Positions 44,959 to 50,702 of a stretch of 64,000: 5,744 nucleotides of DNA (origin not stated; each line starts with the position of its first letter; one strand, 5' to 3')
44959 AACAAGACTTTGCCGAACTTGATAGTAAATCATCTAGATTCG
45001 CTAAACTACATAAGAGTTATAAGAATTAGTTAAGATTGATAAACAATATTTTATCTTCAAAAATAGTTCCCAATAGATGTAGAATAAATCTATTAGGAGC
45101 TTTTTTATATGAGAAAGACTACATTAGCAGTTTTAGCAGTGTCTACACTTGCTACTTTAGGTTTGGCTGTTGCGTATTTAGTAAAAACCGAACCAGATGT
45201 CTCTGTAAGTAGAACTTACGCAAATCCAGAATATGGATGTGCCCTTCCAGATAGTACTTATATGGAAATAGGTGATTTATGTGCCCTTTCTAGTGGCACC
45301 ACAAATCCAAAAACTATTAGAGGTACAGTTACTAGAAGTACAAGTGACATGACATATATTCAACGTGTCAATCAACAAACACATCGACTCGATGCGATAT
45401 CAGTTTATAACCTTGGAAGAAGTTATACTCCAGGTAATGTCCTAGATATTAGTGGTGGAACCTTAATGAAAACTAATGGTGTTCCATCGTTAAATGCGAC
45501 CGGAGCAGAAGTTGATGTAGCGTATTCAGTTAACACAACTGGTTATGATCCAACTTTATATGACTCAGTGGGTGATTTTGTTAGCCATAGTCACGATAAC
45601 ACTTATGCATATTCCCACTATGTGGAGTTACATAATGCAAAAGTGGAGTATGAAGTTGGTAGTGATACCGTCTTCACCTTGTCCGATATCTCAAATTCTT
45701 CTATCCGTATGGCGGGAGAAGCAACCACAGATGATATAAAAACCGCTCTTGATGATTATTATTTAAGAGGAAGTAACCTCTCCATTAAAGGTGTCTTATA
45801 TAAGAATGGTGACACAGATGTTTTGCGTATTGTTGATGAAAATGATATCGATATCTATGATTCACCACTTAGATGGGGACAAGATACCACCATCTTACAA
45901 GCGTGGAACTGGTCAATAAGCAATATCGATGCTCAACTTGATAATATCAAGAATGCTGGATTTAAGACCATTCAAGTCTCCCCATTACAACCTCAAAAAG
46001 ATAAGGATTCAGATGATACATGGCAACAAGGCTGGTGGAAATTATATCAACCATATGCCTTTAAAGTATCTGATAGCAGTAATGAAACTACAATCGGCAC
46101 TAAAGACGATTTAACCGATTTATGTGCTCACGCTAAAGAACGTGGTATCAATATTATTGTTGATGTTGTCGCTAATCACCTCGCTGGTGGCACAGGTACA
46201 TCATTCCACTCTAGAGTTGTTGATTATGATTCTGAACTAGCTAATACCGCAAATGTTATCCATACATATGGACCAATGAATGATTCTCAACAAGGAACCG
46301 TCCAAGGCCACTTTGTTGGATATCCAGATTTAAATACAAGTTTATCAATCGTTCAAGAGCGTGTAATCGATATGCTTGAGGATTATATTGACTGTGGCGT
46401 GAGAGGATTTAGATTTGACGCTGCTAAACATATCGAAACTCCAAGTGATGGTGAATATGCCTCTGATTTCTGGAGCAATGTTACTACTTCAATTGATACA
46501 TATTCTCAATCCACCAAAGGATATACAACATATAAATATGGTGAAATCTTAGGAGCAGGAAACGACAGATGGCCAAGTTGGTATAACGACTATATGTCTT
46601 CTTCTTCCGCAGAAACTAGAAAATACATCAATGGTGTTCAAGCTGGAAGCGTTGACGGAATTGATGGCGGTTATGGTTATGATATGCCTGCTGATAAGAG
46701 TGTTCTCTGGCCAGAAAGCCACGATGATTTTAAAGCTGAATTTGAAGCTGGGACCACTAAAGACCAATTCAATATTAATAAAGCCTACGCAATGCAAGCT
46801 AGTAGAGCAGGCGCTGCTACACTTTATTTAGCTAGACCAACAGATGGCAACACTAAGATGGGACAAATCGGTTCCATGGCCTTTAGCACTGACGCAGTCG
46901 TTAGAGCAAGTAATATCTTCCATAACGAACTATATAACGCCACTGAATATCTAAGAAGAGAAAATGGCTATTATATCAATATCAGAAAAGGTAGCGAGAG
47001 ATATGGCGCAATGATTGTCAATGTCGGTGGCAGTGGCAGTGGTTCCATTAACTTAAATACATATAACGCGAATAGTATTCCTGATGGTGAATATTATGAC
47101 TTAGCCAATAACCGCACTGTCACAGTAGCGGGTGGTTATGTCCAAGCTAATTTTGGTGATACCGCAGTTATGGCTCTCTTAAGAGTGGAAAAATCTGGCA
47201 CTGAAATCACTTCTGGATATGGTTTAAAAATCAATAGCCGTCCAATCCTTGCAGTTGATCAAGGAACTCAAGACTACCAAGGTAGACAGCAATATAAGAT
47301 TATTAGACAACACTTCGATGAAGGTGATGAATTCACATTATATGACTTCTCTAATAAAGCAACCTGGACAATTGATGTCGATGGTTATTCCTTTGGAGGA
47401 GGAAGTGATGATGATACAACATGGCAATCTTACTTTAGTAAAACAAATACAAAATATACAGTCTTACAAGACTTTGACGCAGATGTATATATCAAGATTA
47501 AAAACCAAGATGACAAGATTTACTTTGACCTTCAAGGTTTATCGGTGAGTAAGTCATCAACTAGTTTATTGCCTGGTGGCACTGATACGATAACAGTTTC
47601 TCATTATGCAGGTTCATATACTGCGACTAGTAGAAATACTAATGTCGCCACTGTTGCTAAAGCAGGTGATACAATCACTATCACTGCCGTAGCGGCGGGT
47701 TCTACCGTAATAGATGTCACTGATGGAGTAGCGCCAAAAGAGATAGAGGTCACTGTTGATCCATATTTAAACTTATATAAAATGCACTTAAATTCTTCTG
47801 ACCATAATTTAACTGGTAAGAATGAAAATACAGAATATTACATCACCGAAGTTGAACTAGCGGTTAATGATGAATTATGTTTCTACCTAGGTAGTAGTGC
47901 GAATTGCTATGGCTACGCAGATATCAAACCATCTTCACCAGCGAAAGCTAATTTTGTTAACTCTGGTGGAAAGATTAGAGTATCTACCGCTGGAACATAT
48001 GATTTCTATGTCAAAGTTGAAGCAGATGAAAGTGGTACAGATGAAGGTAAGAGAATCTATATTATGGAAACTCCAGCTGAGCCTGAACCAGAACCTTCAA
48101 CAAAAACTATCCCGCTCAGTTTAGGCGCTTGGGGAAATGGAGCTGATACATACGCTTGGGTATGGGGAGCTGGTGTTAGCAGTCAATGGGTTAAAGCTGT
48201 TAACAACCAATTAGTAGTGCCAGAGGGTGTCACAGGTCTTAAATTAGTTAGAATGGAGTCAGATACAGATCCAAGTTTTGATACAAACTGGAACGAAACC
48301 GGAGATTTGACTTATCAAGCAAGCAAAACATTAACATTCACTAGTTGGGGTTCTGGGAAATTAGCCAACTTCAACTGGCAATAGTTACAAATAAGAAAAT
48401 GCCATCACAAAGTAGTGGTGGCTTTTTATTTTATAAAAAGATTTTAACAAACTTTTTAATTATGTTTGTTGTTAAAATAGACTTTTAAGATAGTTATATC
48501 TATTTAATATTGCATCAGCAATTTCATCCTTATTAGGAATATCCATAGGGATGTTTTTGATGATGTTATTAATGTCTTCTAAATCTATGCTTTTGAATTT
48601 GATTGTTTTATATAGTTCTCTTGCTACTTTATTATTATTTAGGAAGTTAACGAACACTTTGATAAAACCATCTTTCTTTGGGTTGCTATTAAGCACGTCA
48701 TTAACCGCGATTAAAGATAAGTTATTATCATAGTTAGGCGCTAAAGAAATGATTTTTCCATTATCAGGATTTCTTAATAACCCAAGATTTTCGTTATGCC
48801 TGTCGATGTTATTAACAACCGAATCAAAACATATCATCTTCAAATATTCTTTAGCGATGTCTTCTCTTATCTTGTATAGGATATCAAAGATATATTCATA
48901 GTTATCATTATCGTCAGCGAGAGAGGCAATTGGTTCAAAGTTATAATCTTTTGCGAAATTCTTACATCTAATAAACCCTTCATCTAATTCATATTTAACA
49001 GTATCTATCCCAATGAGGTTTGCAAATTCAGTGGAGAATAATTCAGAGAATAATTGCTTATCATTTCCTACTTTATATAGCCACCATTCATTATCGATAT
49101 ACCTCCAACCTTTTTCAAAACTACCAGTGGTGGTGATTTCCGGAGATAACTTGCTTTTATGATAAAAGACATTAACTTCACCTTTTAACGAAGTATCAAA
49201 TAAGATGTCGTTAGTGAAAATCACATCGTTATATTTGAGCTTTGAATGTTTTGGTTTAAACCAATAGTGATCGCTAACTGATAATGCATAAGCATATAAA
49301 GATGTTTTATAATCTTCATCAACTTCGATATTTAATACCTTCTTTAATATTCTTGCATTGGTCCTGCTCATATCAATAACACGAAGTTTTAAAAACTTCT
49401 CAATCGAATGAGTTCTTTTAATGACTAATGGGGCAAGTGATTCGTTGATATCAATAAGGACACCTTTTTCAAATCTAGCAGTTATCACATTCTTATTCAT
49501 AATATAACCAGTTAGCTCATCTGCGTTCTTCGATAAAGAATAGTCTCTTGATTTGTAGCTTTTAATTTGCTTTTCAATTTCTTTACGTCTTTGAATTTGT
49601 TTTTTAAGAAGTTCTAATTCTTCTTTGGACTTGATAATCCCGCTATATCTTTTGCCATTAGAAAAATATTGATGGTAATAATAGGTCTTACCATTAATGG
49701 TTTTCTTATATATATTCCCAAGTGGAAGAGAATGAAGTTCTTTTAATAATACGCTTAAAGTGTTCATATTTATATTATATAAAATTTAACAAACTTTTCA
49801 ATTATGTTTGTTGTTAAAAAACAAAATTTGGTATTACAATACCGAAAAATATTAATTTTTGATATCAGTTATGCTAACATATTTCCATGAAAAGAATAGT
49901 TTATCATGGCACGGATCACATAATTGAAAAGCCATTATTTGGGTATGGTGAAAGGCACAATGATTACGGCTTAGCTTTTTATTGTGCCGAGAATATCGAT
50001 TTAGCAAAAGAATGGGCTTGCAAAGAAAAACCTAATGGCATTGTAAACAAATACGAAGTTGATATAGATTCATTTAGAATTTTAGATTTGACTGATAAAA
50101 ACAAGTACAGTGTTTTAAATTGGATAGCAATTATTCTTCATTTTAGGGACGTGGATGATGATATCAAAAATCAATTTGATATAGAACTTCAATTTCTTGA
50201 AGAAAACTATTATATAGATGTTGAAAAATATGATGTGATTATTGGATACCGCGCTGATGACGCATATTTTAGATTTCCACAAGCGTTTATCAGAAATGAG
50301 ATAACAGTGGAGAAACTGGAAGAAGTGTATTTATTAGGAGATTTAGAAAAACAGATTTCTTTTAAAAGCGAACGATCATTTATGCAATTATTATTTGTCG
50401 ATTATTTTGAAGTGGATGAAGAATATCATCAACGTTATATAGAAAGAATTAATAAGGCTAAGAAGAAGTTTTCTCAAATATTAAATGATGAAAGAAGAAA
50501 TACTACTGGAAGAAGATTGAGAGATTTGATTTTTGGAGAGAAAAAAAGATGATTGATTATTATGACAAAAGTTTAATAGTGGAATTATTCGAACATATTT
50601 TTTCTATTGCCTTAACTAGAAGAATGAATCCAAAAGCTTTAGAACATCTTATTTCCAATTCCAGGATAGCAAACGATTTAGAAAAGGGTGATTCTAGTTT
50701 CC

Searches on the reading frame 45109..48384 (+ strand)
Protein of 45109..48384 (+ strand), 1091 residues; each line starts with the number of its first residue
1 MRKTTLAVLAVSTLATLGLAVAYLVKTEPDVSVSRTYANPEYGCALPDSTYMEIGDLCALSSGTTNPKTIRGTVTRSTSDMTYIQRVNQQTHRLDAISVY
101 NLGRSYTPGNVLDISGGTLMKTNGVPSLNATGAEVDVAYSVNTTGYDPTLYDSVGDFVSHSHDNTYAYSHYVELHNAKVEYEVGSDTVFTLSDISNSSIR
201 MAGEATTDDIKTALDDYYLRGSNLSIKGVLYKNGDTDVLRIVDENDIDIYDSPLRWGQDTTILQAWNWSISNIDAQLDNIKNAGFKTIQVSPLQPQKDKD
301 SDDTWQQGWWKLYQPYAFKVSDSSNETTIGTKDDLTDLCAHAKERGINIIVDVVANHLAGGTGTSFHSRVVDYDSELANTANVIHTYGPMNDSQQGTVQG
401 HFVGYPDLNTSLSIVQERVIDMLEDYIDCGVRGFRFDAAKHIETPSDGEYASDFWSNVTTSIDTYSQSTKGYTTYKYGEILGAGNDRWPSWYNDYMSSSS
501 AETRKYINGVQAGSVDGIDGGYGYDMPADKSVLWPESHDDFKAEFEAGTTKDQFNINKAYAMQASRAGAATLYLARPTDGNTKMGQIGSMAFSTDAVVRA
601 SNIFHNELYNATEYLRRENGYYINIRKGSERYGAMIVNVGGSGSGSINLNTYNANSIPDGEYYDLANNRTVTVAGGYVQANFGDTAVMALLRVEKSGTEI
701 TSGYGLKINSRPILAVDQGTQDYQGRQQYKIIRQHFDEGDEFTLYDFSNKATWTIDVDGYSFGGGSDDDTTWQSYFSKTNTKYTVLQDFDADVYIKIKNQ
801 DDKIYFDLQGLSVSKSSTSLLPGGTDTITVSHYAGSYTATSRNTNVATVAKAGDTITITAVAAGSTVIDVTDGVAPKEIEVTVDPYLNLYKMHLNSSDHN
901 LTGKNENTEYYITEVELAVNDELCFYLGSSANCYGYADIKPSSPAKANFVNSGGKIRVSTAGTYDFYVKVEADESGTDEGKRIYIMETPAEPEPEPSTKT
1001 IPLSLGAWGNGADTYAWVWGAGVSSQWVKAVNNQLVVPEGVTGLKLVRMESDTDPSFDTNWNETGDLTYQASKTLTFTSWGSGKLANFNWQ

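Call 7: search_protein_families(library=pfam, proteins=[window:45109-48384:+], max_evalue=0.01)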
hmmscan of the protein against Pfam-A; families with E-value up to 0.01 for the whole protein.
window:45109-48384:+ (1091 aa): 3 families
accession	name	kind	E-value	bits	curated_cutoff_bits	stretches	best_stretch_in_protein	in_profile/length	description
PF00128.31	Alpha-amylase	-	1.5e-14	54.5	22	1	273-482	21-243/446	Alpha amylase, catalytic domain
PF02368.24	Big_2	-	0.00034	21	22.8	1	810-878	4-74/79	Bacterial Ig-like domain (group 2)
PF16411.10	SusF_SusE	-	0.0049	17.6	27.5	1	902-987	22-105/167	Outer membrane protein SusF_SusE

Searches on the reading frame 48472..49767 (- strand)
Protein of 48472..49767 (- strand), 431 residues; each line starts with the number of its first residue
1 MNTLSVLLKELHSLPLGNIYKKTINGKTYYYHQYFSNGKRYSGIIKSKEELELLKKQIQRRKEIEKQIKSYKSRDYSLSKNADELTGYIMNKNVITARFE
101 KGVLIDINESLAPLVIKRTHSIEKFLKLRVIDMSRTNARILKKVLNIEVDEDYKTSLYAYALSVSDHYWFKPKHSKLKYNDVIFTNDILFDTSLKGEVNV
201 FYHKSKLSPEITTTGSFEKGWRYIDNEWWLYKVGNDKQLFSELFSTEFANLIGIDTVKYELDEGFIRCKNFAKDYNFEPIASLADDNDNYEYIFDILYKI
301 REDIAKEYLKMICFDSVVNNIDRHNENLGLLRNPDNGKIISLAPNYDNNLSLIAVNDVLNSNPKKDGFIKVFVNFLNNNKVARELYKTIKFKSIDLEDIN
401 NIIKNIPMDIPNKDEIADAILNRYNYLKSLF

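Call 7: search_protein_families(library=pfam, proteins=[window:48472-49767:-], max_evalue=0.01)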
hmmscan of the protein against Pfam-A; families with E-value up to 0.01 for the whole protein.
window:48472-49767:- (431 aa): 2 families
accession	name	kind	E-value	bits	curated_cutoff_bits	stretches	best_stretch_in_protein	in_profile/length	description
PF07804.18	HipA_C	-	2.2e-07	31.2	30.5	1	240-356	36-167/213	HipA-like C-terminal domain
PF00454.33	PI3_PI4_kinase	-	0.0071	16.7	27.1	0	296-341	126-165/241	Phosphatidylinositol 3- and 4-kinase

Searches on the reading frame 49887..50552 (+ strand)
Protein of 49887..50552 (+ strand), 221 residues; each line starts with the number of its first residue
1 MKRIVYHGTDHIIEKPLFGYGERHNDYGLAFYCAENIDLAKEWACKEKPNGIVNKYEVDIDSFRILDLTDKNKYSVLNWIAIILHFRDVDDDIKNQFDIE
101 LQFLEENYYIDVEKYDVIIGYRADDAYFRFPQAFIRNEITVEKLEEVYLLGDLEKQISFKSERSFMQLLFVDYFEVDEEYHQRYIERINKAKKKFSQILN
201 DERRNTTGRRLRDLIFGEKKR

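Call 5: search_protein_families(library=pfam, proteins=[window:49887-50552:+], max_evalue=0.01)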
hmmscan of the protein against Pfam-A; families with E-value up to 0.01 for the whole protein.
window:49887-50552:+ (221 aa): 1 family
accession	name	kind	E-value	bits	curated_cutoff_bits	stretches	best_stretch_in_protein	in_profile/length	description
PF13151.12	DUF3990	-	1e-37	129.6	32.2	1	4-168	2-150/152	Protein of unknown function (DUF3990)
